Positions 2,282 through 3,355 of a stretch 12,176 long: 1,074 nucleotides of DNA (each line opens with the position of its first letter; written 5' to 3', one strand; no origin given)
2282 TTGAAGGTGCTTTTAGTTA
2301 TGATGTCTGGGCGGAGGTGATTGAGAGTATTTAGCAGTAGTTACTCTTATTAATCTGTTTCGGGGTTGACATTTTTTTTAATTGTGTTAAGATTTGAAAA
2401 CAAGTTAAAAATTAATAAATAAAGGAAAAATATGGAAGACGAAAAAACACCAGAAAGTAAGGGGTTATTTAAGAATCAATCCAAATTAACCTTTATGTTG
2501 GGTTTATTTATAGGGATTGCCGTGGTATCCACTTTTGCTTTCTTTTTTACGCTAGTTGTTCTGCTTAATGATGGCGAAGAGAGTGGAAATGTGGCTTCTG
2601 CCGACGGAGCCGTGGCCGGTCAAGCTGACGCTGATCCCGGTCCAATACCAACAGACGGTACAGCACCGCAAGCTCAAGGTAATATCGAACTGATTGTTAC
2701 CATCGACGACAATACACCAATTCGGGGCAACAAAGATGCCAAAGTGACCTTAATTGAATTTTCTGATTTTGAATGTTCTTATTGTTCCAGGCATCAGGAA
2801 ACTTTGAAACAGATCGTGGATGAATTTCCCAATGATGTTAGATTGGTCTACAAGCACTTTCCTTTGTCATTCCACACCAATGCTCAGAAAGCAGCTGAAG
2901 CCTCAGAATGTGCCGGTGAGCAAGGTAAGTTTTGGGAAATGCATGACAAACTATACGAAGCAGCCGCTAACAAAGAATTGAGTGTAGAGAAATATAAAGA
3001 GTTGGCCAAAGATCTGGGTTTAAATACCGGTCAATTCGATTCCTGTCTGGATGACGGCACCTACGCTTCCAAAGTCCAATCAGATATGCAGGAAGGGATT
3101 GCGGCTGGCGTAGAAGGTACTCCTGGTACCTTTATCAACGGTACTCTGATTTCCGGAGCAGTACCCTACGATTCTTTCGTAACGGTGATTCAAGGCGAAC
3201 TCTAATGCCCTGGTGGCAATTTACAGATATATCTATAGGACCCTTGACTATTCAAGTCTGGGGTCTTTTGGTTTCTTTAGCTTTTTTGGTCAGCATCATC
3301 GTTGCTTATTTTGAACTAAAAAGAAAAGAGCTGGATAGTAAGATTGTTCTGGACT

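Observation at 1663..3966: Competence-linked oxidative-folding block: comEC followed by two BdbD-like DsbA paralogs and lgt, with no DsbB/VKOR partner in view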

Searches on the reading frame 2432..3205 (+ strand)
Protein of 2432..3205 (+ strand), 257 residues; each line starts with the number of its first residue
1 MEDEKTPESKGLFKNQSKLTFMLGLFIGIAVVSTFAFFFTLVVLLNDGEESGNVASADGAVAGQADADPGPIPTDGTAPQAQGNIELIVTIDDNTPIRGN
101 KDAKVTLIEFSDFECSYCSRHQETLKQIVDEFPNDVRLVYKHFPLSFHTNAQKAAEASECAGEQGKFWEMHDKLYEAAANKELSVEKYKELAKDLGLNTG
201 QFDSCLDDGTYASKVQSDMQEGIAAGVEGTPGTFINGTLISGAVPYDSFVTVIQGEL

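Call 3: search_protein_families(library=pfam, proteins=[window:2432-3205:+], max_evalue=0.01)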
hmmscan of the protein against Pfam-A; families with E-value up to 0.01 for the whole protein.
window:2432-3205:+ (257 aa): 4 families
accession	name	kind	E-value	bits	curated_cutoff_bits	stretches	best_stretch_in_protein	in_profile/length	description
PF13462.12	Thioredoxin_4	-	3e-27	96.3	23.2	1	94-254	4-164/165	Thioredoxin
PF01323.26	DSBA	-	7e-22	78.6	25.6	1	106-253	1-190/191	DSBA-like thioredoxin domain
PF13098.12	Thioredoxin_2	-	5.5e-05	23.9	27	1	101-246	3-97/104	Thioredoxin-like domain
PF13192.12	Thioredoxin_3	-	8.9e-05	22.9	24.8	1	214-250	35-71/76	Thioredoxin domain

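Call 4: search_protein_families(library=ncbifam, proteins=[window:2432-3205:+], max_evalue=0.01)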
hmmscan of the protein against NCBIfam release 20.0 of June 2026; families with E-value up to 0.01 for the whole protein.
window:2432-3205:+ (257 aa): 3 families
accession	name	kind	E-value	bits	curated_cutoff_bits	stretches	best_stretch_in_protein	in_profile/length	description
NF041057.1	Rcas_1661_fam_Se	equivalog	2.2e-36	125.7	190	1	77-254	65-245/247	Rcas_1661 family thioredoxin-like (seleno)lipoprotein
NF047695.1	ThlDiSintDsbAHaem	equivalog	7.2e-07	28.8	290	1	96-238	31-176/206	thiol:disulfide interchange protein DsbA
NF008129.0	PRK10877.1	equivalog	0.0025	17.1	215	0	103-197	107-200/237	bifunctional protein-disulfide isomerase/oxidoreductase DsbC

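Call 9: find_homologous_proteins(query=window:2432-3205:+, max_evalue=0.00001)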
Query window:2432-3205:+ (257 aa): 6914 proteins with E <= 0.00001 among 7581 candidates; the best 120 are listed.
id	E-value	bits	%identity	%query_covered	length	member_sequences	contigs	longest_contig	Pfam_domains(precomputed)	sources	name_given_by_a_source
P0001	1.1e-157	541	93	100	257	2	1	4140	PF01323.27,PF13462.13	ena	-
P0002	1.6e-103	363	62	100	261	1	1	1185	PF01323.27,PF13462.13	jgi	-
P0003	3.6e-103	362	65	100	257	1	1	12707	PF01323.27,PF13462.13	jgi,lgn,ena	-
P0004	1.2e-101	357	50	67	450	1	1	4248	PF13192.13,PF13098.14,PF01323.27,PF13462.13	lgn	-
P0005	1.5e-99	350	53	62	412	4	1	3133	PF13192.13,PF13098.14,PF01323.27,PF13462.13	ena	-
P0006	5.3e-99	349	53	62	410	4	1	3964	PF13192.13,PF13743.13,PF13098.14,PF01323.27,PF13462.13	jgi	-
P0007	3.8e-98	346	52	62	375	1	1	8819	PF13743.13,PF13098.14,PF01323.27,PF13462.13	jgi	-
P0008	1.2e-97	344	46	78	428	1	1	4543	PF13098.14,PF01323.27,PF13462.13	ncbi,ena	-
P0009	9.6e-97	341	64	99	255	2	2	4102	PF13098.14,PF01323.27,PF13462.13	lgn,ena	-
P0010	3.6e-96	339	63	100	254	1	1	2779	PF13098.14,PF01323.27,PF13462.13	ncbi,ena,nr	ncbi:DsbA family protein [Patescibacteria group bacterium]|nr:DsbA family protein [Patescibacteria g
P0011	5.9e-95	335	52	62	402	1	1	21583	PF13192.13,PF13098.14,PF01323.27,PF13462.13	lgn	-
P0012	1.2e-94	334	55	64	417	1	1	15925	PF13192.13,PF13743.13,PF13098.14,PF01323.27,PF13462.13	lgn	-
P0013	1.4e-92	328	61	97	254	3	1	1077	PF01323.27,PF13462.13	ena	-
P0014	2.4e-92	327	43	93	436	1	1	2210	PF13098.14,PF01323.27,PF13462.13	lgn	-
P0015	2.6e-89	317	50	65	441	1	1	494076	PF13743.13,PF13098.14,PF01323.27,PF13462.13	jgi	jgi:protein-disulfide isomerase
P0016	1.2e-88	315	46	79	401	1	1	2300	PF13192.13,PF13743.13,PF13098.14,PF01323.27,PF13462.13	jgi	jgi:protein-disulfide isomerase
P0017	3.4e-88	313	42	71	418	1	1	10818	PF00462.31,PF13192.13,PF13743.13,PF13098.14,PF01323.27,PF13462.13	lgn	-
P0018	1.0e-86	308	47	70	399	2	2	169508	PF13192.13,PF13098.14,PF01323.27,PF13462.13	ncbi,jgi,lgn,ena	-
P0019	4.2e-86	306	44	78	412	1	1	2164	PF13192.13,PF13743.13,PF13098.14,PF01323.27,PF13462.13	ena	-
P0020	7.6e-86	306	49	71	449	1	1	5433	PF13192.13,PF13743.13,PF13098.14,PF01323.27,PF13462.13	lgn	-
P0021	4.9e-85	303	48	64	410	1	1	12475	PF13192.13,PF13743.13,PF13098.14,PF01323.27,PF13462.13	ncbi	-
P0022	6.6e-84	299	45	67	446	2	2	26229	PF13743.13,PF13098.14,PF01323.27,PF13462.13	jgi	jgi:protein-disulfide isomerase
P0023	8.9e-84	299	47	67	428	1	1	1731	PF00462.31,PF13743.13,PF13098.14,PF01323.27,PF13462.13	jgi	jgi:protein-disulfide isomerase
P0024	1.7e-83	298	51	59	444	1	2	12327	PF13098.14,PF01323.27,PF13462.13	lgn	-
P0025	2.8e-83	297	48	59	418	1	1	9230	PF13098.14,PF01323.27,PF13462.13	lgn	-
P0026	4.4e-81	290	50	61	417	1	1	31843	PF13098.14,PF01323.27,PF13462.13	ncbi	-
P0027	6.0e-81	290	50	61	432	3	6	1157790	PF13743.13,PF13098.14,PF01323.27,PF13462.13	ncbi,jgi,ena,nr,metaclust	ncbi:DSBA-like protein thioredoxin protein [archaeon GW2011_AR15]|nr:DSBA-like protein thioredoxin p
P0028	2.8e-80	287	50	61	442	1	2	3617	PF13743.13,PF13098.14,PF01323.27,PF13462.13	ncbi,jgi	-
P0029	4.2e-80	287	43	76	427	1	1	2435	PF13098.14,PF01323.27,PF13462.13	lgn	-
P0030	5.0e-80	287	44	73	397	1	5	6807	PF00462.31,PF13743.13,PF00085.27,PF13098.14,PF01323.27,PF13462.13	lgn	-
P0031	8.7e-80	286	50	62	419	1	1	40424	PF13743.13,PF13098.14,PF01323.27,PF13462.13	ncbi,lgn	-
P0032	2.0e-79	285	47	64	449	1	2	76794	PF00462.31,PF13192.13,PF13743.13,PF13098.14,PF01323.27,PF13462.13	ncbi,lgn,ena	-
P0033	9.2e-78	279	50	63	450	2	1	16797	PF13192.13,PF13098.14,PF01323.27,PF13462.13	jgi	-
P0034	9.0e-77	276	39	88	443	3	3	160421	PF13743.13,PF13098.14,PF01323.27,PF13462.13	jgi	jgi:protein-disulfide isomerase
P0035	1.2e-76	275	50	95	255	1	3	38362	PF13098.14,PF01323.27,PF13462.13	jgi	-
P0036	4.1e-76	274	46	64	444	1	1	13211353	PF00462.31,PF13728.13,PF13743.13,PF13098.14,PF01323.27,PF13462.13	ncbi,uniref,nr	ncbi:thioredoxin domain-containing protein [Pyxidicoccus parkwayensis]|uniref:Thioredoxin domain-con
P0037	6.0e-76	273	48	66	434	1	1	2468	PF13098.14,PF01323.27,PF13462.13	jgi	jgi:protein-disulfide isomerase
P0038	1.2e-75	272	47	64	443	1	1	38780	PF13728.13,PF13743.13,PF13098.14,PF01323.27,PF13462.13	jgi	jgi:protein-disulfide isomerase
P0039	1.6e-75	272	54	93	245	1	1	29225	PF13098.14,PF01323.27,PF13462.13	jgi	jgi:protein-disulfide isomerase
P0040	1.6e-75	272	51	64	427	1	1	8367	PF01323.27,PF13462.13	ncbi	-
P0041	2.3e-75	271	44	64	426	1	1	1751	PF00462.31,PF13192.13,PF13728.13,PF13743.13,PF13098.14,PF01323.27,PF13462.13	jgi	-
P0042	2.5e-75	271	54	95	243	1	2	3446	PF01323.27,PF13462.13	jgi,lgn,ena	-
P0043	4.4e-75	270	45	64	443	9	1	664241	PF13728.13,PF13743.13,PF13098.14,PF01323.27,PF13462.13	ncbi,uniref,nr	ncbi:DsbA family protein [Pyxidicoccus trucidator]|uniref:DsbA family protein n=1 Tax=Pyxidicoccus t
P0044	4.6e-75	270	45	64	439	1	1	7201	PF00462.31,PF13728.13,PF13743.13,PF13098.14,PF01323.27,PF13462.13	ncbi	ncbi:DsbA family protein [Pyxidicoccus sp. 3LFB2]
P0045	1.9e-74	268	48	97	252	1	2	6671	PF13192.13,PF13098.14,PF01323.27,PF13462.13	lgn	-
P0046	2.0e-74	268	44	63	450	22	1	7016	PF13192.13,PF13743.13,PF13098.14,PF01323.27,PF13462.13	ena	-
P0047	3.1e-74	268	49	99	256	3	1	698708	PF01323.27,PF13462.13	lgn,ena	-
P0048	3.3e-74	267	53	92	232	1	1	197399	PF01323.27,PF13462.13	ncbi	-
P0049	4.5e-74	267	37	92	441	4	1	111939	PF13743.13,PF13098.14,PF01323.27,PF13462.13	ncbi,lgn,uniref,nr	ncbi:thioredoxin domain-containing protein [Comamonas sp. JC664]|uniref:DsbA family protein n=1 Tax=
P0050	4.9e-74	267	51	99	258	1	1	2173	PF01323.27,PF13462.13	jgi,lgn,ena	-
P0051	7.7e-74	266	49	100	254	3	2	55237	PF13098.14,PF01323.27,PF13462.13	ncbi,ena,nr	ncbi:DsbA family protein [Patescibacteria group bacterium]|nr:DsbA family protein [Patescibacteria g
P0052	1.2e-73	266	53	96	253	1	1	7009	PF13098.14,PF01323.27,PF13462.13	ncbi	-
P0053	1.5e-73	265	49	100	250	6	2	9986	PF13098.14,PF01323.27,PF13462.13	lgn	-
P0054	2.0e-73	265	46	64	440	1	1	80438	PF13743.13,PF13098.14,PF01323.27,PF13462.13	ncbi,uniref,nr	ncbi:thioredoxin domain-containing protein [Myxococcus sp. K15C18031901]|uniref:DsbA family protein 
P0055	2.1e-73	265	39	77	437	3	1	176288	PF00462.31,PF13743.13,PF13098.14,PF01323.27,PF13462.13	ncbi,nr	ncbi:thioredoxin domain-containing protein [Myxococcaceae bacterium JPH2]|nr:thioredoxin domain-cont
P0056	2.9e-73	264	48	99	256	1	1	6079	PF01323.27,PF13462.13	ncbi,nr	ncbi:thioredoxin domain-containing protein [Candidatus Uhrbacteria bacterium]|nr:thioredoxin domain-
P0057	3.3e-73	264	50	94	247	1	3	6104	PF13098.14,PF01323.27,PF13462.13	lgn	-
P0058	3.7e-73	264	50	99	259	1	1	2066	PF13098.14,PF01323.27,PF13462.13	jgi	-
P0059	3.9e-73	264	52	96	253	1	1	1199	PF13098.14,PF01323.27,PF13462.13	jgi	jgi:protein-disulfide isomerase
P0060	6.2e-73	263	52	100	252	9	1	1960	PF13098.14,PF01323.27,PF13462.13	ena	-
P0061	6.6e-73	263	50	99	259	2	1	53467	PF13098.14,PF01323.27,PF13462.13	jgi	jgi:protein-disulfide isomerase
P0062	8.1e-73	263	49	99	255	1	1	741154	PF13098.14,PF01323.27,PF13462.13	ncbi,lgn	ncbi:MAG: DsbA family protein [Patescibacteria group bacterium]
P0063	1.1e-72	262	49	100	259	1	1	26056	PF13098.14,PF01323.27,PF13462.13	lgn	-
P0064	1.1e-72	262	52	93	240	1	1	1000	PF13098.14,PF01323.27,PF13462.13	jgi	-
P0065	1.6e-72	262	48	96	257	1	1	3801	PF01323.27,PF13462.13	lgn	-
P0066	2.3e-72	261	50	100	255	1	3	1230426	PF13098.14,PF01323.27,PF13462.13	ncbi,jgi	jgi:protein-disulfide isomerase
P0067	2.6e-72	261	52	93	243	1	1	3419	PF13098.14,PF01323.27,PF13462.13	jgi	-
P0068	2.6e-72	261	50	99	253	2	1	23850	PF13098.14,PF01323.27,PF13462.13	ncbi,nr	ncbi:DsbA family protein [Candidatus Uhrbacteria bacterium]|nr:DsbA family protein [Candidatus Uhrba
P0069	3.2e-72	261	56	70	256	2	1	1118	PF13192.13,PF13098.14,PF01323.27,PF13462.13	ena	-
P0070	3.5e-72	261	49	99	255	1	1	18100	PF13098.14,PF01323.27,PF13462.13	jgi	jgi:protein-disulfide isomerase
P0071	3.8e-72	261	45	64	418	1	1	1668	PF13743.13,PF13098.14,PF01323.27,PF13462.13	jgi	jgi:protein-disulfide isomerase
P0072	4.7e-72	260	52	95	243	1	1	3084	PF01323.27,PF13462.13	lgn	-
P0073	4.9e-72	260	52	99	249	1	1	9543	PF01323.27,PF13462.13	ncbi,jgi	jgi:protein-disulfide isomerase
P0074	5.8e-72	260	50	93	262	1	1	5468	PF01323.27,PF13462.13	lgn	-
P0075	7.4e-72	260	48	100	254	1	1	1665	PF13098.14,PF01323.27,PF13462.13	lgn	-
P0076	1.0e-71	259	52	91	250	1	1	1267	PF13098.14,PF01323.27,PF13462.13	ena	-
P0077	1.1e-71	259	51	96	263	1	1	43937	PF13098.14,PF01323.27,PF13462.13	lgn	-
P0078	1.6e-71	259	47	100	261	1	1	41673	PF13192.13,PF13098.14,PF01323.27,PF13462.13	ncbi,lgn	-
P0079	1.8e-71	258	47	100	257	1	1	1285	PF01323.27,PF13462.13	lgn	-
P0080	2.0e-71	258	48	99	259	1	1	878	PF01323.27,PF13462.13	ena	-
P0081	2.1e-71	258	51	95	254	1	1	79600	PF01323.27,PF13462.13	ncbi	-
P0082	2.4e-71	258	52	93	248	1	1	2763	PF13098.14,PF01323.27,PF13462.13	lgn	-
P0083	2.4e-71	258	51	93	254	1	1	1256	PF01323.27,PF13462.13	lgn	-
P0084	2.6e-71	258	38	72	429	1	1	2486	PF00462.31,PF13743.13,PF13098.14,PF01323.27,PF13462.13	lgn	-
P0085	2.7e-71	258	50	93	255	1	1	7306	PF01323.27,PF13462.13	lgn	-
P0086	3.0e-71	258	51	99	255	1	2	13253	PF01323.27,PF13462.13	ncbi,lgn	-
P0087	3.1e-71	258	53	95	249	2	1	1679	PF01323.27,PF13462.13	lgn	-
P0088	3.3e-71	258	40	72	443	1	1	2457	PF13743.13,PF13098.14,PF01323.27,PF13462.13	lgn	-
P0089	4.2e-71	257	49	99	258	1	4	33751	PF01323.27,PF13462.13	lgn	-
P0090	4.3e-71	257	52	93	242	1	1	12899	PF13098.14,PF01323.27,PF13462.13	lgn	-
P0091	4.8e-71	257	50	96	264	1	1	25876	PF13098.14,PF01323.27,PF13462.13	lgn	-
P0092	6.0e-71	257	53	89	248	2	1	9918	PF01323.27,PF13462.13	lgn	-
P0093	8.4e-71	256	48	99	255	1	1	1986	PF13098.14,PF01323.27,PF13462.13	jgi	-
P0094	1.1e-70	256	54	94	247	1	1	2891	PF13098.14,PF01323.27,PF13462.13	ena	-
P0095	1.1e-70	256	50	93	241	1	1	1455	PF13098.14,PF01323.27,PF13462.13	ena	-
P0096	1.3e-70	256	46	94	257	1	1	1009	PF01323.27,PF13462.13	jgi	jgi:protein-disulfide isomerase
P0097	1.4e-70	256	43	64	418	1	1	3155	PF13743.13,PF00085.27,PF13098.14,PF01323.27,PF13462.13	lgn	-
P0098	1.4e-70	256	48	95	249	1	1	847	PF13192.13,PF13098.14,PF01323.27,PF13462.13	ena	-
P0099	1.6e-70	255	49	97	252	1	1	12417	PF13098.14,PF01323.27,PF13462.13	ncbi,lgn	-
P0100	2.0e-70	255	-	-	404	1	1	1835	PF13098.14,PF01323.27,PF13462.13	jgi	jgi:protein-disulfide isomerase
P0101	2.0e-70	255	49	98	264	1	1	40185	PF13098.14,PF01323.27,PF13462.13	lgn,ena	-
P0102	2.5e-70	255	48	99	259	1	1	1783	PF13098.14,PF01323.27,PF13462.13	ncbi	-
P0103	2.5e-70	255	49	100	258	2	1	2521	PF13098.14,PF01323.27,PF13462.13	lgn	-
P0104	2.9e-70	255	37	74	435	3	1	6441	PF00462.31,PF13743.13,PF00085.27,PF13098.14,PF01323.27,PF13462.13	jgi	-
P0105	3.0e-70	254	49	92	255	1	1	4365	PF13192.13,PF13098.14,PF01323.27,PF13462.13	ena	-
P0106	3.1e-70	254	45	62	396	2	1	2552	PF13743.13,PF13098.14,PF01323.27,PF13462.13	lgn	-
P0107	3.2e-70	254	46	98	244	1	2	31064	PF01323.27,PF13462.13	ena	-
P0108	3.7e-70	254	43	63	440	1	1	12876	PF13743.13,PF13098.14,PF01323.27,PF13462.13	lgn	-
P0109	5.3e-70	254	51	93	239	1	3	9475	PF13098.14,PF01323.27,PF13462.13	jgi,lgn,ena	-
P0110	5.3e-70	254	50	94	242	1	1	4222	PF13098.14,PF01323.27,PF13462.13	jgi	-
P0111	6.1e-70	253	49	93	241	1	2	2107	PF01323.27,PF13462.13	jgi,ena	-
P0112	6.7e-70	253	50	96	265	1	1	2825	PF13098.14,PF01323.27,PF13462.13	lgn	-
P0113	7.6e-70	253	47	96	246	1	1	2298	PF13192.13,PF13098.14,PF01323.27,PF13462.13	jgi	jgi:protein-disulfide isomerase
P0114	8.3e-70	253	52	93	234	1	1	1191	PF13098.14,PF01323.27,PF13462.13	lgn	-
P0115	8.3e-70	253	40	72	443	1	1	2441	PF13743.13,PF13098.14,PF01323.27,PF13462.13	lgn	-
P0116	8.9e-70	253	50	98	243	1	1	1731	PF13098.14,PF01323.27,PF13462.13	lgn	-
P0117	8.9e-70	253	49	96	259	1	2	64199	PF01323.27,PF13462.13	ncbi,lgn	-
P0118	9.2e-70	253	50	96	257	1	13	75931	PF01323.27,PF13462.13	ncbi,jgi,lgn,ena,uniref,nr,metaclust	ncbi:hypothetical protein A3E39_02265 [Candidatus Uhrbacteria bacterium RIFCSPHIGHO2_12_FULL_60_25]|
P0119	1.1e-69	253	47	97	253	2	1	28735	PF01323.27,PF13462.13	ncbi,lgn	-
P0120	1.1e-69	253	48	99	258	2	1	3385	PF13098.14,PF01323.27,PF13462.13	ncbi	ncbi:MAG: DsbA family protein [Patescibacteria group bacterium]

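Call 11: find_related_loci(query=window:2432-3205:+, collection=genome_contigs, flank=10000)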
Query window:2432-3205:+ (257 aa) in genome_contigs; peptide patterns used: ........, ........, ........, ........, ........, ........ (x = any residue, [..] = any of these).
600 stretches matched a pattern (row limit reached: there are more); 585 encode a relative of the query (tblastn E <= 1e-3); the best 80 are kept; 80 distinct loci.
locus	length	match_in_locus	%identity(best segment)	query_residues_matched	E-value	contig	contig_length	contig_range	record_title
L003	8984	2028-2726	47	19-257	2e-68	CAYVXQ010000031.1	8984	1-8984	MAG TPA_asm: uncultured Candidatus Saccharibacteria bacterium isolate binchicken_co387_140 genome assembly, contig: NODE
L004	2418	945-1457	52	88-257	2e-57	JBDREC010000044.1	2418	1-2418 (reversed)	MAG: Pseudomonadota bacterium isolate MEGAHIT-group-1.295 k141_232832, whole genome shotgun sequence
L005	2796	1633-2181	52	73-257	6e-57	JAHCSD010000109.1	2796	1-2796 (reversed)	MAG: Patescibacteria group bacterium isolate Bin_050 NODE_243_length_2796_cov_23.259654, whole genome shotgun sequence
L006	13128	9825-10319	54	94-257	3e-56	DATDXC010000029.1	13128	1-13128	MAG TPA_asm: Candidatus Nanoarchaeia archaeon isolate SMAG_U8128 k141_525607, whole genome shotgun sequence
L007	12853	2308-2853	47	77-257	6e-54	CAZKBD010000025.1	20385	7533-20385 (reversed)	MAG TPA_asm: uncultured Methanosarcinales archaeon isolate SRP062349_co5_67 genome assembly, contig: NODE_786_length_203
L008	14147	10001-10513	49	85-257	3e-53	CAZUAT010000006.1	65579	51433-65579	MAG TPA_asm: uncultured Thermoanaerobaculia bacterium isolate binchicken_co350_62 genome assembly, contig: NODE_655_leng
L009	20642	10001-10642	45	40-257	2e-53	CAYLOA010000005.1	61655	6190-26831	MAG TPA_asm: uncultured Methanosarcinales archaeon isolate binchicken_co48_37 genome assembly, contig: NODE_588_length_6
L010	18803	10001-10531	52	83-254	9e-52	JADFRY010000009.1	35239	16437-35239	MAG: Nanoarchaeota archaeon isolate B8T1B11 B8T1B11_NODE175, whole genome shotgun sequence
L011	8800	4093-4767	41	8-253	1e-51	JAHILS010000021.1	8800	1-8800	MAG: Patescibacteria group bacterium isolate KR13_N2.mb.36 KR13_N2.mb.36_k141_112699, whole genome shotgun sequence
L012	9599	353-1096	44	11-257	7e-51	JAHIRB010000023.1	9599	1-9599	MAG: Patescibacteria group bacterium isolate MM_PC_MetaG.mb.11 MM_PC_MetaG.mb.11_k141_876673, whole genome shotgun seque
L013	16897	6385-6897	55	80-253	5e-51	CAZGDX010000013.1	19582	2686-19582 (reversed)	MAG TPA_asm: uncultured Gammaproteobacteria bacterium isolate binchicken_co274_39 genome assembly, contig: NODE_7137_len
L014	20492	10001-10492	49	93-257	9e-51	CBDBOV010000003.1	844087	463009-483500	MAG: Spirochaetia bacterium isolate 68d78d2d-8fbf-4242-a4cd-80a334438824 genome assembly, contig: contig_3, whole genome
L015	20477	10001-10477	51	97-257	1e-50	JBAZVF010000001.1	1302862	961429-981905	MAG: Candidatus Micrarchaeia archaeon isolate SO_2017_GW1_246 NODE_5_length_1302862_cov_2.983931_OW334_2017, whole genom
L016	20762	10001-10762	39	9-257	2e-50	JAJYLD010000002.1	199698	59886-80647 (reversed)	MAG: bacterium isolate DBS2-1.bin63 NODE_85_length_199698_cov_4.888977, whole genome shotgun sequence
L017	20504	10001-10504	47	89-257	4e-50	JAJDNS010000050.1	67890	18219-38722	MAG: Acidobacteria bacterium isolate ALSabin.143 k141_8854671, whole genome shotgun sequence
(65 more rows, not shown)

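Call 14: find_encoding_contigs(protein=P0003, flank=10000, max_places=4)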
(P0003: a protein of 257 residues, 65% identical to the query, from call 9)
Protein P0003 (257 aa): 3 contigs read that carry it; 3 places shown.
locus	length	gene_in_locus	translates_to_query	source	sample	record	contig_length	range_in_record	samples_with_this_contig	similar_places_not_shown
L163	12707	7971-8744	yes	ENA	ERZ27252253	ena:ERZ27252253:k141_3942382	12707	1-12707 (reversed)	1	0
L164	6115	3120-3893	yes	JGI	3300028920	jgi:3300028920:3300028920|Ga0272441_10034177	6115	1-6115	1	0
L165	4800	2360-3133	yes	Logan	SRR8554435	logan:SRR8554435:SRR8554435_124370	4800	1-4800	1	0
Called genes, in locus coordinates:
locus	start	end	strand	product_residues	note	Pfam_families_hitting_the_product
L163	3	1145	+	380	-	?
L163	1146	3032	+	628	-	PF13522:GATase_6, PF13537:GATase_7, PF01380:SIS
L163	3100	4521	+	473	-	PF13567:DUF4131, PF03772:Competence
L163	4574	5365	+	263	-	PF00753:Lactamase_B, PF12706:Lactamase_B_2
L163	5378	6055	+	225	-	PF13462:Thioredoxin_4, PF01323:DSBA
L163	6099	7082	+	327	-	PF00005:ABC_tran, PF13304:AAA_21 (faint), PF13732:DrrA1-3_C (weak)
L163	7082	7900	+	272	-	PF01061:ABC2_membrane, PF12679:ABC2_membrane_2, PF12698:ABC2_membrane_3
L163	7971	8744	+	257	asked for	PF13462:Thioredoxin_4, PF01323:DSBA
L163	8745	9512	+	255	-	PF01790:LGT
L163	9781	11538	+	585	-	-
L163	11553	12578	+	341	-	-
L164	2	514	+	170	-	?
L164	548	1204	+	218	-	PF13462:Thioredoxin_4, PF01323:DSBA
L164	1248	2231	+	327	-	PF00005:ABC_tran, PF13304:AAA_21 (faint), PF13732:DrrA1-3_C (weak)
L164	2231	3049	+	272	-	PF01061:ABC2_membrane, PF12679:ABC2_membrane_2, PF12698:ABC2_membrane_3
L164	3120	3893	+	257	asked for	PF13462:Thioredoxin_4, PF01323:DSBA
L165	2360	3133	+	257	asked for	PF13462:Thioredoxin_4, PF01323:DSBA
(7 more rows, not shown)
